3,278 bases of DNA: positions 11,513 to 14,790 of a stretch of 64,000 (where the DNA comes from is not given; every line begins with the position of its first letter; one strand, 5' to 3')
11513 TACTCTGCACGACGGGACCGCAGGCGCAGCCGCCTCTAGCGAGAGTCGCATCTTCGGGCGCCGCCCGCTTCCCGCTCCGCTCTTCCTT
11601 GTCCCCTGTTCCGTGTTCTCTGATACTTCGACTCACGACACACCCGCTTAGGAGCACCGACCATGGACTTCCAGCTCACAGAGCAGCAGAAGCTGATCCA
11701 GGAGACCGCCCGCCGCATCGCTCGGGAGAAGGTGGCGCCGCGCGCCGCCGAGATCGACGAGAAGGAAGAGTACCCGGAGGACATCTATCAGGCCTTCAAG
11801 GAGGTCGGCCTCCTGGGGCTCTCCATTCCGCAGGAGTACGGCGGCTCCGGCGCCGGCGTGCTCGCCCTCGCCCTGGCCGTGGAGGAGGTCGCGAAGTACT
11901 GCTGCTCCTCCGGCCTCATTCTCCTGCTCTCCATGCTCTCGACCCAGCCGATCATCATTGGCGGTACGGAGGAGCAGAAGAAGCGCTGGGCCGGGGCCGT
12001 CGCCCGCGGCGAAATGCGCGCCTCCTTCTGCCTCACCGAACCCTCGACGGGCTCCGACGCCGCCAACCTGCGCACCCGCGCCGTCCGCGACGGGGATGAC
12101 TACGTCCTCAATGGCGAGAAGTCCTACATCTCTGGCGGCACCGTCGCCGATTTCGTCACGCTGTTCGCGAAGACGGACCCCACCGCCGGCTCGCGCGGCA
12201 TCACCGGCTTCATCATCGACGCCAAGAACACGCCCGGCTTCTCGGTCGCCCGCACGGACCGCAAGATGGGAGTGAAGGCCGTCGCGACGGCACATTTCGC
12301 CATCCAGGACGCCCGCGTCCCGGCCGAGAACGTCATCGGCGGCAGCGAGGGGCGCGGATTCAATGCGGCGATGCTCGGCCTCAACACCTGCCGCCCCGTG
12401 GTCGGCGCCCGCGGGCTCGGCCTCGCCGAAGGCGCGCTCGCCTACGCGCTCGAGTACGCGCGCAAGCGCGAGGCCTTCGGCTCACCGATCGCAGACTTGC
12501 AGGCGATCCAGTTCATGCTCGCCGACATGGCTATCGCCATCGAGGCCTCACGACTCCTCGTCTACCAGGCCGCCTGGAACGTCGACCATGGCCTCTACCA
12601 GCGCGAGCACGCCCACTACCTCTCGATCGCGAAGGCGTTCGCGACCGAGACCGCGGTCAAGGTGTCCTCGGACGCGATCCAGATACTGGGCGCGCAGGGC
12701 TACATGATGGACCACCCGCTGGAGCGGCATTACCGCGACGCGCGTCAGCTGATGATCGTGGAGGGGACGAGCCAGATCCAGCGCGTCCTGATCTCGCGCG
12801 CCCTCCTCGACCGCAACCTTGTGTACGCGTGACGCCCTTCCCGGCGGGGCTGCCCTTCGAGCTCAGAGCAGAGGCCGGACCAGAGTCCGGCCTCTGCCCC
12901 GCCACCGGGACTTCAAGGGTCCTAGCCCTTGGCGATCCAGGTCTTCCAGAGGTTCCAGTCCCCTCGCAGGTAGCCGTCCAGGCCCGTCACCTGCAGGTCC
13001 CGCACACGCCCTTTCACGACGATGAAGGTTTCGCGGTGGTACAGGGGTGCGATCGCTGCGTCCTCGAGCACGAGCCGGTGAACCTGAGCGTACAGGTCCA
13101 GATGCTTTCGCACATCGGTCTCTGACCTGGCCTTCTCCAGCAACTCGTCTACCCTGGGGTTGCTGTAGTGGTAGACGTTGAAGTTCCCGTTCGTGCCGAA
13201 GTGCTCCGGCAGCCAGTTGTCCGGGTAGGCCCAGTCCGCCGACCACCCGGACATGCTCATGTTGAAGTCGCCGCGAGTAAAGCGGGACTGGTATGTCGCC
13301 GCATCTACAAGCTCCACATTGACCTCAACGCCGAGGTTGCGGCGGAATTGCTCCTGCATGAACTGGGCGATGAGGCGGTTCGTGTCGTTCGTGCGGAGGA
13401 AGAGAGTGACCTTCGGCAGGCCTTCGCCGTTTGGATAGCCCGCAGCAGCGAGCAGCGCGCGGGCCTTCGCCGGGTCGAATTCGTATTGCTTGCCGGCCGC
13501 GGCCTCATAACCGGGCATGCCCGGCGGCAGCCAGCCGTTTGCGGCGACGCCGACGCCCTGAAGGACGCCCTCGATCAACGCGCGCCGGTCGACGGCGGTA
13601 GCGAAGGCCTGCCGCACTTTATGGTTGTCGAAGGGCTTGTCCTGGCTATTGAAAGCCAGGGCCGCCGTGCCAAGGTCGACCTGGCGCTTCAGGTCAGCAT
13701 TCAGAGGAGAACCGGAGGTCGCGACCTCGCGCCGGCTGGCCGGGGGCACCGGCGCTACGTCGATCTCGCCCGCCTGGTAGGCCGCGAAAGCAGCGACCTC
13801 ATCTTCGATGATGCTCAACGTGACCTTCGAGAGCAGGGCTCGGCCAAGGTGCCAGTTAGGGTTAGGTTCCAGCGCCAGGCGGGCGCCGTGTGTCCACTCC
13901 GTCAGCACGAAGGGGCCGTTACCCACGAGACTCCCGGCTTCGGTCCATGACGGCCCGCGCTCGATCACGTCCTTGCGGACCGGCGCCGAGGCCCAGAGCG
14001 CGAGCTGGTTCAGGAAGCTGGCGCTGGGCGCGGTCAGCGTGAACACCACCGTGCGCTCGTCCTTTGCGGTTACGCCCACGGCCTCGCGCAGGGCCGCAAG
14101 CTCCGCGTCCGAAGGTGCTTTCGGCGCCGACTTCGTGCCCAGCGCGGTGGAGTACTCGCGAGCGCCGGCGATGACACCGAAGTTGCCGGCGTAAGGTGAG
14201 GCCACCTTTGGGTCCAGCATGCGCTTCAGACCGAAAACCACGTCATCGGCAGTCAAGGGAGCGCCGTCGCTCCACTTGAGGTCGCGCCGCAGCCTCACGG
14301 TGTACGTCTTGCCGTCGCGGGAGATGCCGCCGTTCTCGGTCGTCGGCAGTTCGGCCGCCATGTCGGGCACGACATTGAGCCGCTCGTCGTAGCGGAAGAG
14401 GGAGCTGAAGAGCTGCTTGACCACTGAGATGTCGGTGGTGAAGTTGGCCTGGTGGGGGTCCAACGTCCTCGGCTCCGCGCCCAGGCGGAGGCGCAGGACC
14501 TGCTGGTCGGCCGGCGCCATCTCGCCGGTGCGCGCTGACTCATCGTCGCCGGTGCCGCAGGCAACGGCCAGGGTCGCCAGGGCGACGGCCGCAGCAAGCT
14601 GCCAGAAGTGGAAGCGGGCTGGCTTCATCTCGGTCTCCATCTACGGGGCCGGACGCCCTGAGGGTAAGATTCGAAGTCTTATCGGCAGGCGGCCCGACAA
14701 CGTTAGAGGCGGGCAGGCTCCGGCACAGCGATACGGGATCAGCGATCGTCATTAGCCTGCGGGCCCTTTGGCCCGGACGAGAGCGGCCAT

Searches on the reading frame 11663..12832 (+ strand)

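Call 11: search_protein_families(library=pfam, proteins=[window:11663-12832:+], max_evalue=0.01)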
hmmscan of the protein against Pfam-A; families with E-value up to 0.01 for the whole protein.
window:11663-12832:+ (389 aa): 5 families
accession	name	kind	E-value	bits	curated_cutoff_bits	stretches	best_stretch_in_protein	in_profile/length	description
PF00441.29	Acyl-CoA_dh_1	-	2.5e-46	158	22.4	1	230-382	1-150/150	Acyl-CoA dehydrogenase, C-terminal domain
PF02771.21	Acyl-CoA_dh_N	-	1.3e-33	116.2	22.9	1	6-117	1-113/113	Acyl-CoA dehydrogenase, N-terminal domain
PF02770.24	Acyl-CoA_dh_M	-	2.6e-24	85.7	33.3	1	121-216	1-96/97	Acyl-CoA dehydrogenase, middle domain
PF08028.16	Acyl-CoA_dh_2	-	4.6e-24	85.6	22.7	1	247-362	3-125/134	Acyl-CoA dehydrogenase, C-terminal domain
PF22924.1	ACOX_C_alpha1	-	1.4e-05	25.4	27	1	263-381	49-168/169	Acyl-CoA oxidase, C-alpha1 domain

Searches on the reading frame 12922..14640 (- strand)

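Call 11: search_protein_families(library=pfam, proteins=[window:12922-14640:-], max_evalue=0.01)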
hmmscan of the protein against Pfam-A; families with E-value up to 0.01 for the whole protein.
window:12922-14640:- (572 aa): 1 family
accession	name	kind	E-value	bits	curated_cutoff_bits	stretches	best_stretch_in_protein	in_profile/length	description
PF00496.27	SBP_bac_5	-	1.5e-94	317.6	32.4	1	90-486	2-366/368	Bacterial extracellular solute-binding proteins, family 5 Middle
